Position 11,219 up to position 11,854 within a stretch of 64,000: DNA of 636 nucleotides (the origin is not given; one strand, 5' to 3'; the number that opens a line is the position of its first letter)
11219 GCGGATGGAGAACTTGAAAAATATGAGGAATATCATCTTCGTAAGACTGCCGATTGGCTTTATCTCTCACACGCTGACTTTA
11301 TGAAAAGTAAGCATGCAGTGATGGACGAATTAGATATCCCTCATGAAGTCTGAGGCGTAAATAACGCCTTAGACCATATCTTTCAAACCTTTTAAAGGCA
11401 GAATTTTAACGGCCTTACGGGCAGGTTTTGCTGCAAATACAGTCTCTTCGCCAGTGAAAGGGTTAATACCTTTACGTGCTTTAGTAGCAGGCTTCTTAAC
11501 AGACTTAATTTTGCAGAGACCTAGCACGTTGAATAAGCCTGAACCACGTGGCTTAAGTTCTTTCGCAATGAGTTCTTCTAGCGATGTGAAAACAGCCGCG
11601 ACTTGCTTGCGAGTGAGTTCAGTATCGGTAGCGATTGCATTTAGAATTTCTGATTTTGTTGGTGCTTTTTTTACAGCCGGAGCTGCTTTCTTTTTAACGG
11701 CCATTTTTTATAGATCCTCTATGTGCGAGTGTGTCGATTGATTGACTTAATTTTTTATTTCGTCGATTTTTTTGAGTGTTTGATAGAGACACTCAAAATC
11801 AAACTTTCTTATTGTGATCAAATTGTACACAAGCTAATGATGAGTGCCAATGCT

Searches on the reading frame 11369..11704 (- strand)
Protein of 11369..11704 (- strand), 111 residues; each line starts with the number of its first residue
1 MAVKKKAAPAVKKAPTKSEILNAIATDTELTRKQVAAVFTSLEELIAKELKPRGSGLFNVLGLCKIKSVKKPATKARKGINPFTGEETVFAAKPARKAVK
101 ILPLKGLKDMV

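Call 22: search_protein_families(library=pfam, proteins=[window:11369-11704:-], max_evalue=10)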
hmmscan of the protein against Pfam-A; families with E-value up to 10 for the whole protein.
window:11369-11704:- (111 aa): 2 families
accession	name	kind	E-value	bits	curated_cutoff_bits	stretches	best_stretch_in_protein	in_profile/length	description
PF00216.26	Bac_DNA_binding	-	5.8e-15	55.7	22.4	1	16-111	2-89/90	Bacterial DNA-binding protein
PF18291.6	HU-HIG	-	0.016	15.7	26.2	1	7-51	24-68/125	HU domain fused to wHTH, Ig, or Glycine-rich motif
